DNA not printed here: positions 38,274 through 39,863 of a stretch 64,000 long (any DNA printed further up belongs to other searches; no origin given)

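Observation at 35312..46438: One LytTR regulator and two paralogous TPR-ectodomain kinases, each directly behind a T9SS cargo gene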

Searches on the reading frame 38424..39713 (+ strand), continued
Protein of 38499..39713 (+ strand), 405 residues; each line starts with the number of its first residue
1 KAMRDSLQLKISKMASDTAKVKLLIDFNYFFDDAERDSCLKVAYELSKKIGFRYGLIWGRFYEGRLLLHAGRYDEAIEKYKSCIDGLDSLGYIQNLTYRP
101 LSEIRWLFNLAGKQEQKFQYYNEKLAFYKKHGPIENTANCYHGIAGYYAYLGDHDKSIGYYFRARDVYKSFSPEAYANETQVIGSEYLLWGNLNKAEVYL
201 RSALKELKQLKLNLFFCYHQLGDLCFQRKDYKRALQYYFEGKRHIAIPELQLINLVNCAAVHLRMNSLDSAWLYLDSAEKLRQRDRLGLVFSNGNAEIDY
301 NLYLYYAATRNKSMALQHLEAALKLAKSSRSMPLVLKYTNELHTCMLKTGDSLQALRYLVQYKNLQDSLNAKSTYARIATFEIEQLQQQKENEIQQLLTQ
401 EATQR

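Call 75: search_protein_representatives(protein=window:38499-39713:+)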
Query: 405 residues. Proteins with E-value up to 0.001 (for the whole library): 3854; up to 1e-10: 254; up to 1e-30: 43. The best 150 are listed.
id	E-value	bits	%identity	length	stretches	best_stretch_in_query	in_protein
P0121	9.5e-143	492.4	60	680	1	5-404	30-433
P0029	9.9e-133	459.5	57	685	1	5-405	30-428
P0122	1.9e-72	261.0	61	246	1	4-205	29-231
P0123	4.0e-65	236.9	58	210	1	107-311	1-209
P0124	1.0e-52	196.1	33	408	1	3-368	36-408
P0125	2.9e-50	188.0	50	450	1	217-405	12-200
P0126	2.8e-48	181.5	34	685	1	4-396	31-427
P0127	9.2e-47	176.5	35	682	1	46-396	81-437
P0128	3.2e-44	168.1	33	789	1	40-403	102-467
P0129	1.0e-42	163.2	36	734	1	74-402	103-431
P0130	3.0e-42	161.6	33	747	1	4-400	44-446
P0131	6.9e-42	160.4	32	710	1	3-397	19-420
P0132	7.9e-42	160.2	31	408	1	67-404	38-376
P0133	1.2e-41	159.6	34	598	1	61-400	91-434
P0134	4.2e-41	157.8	35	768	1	32-402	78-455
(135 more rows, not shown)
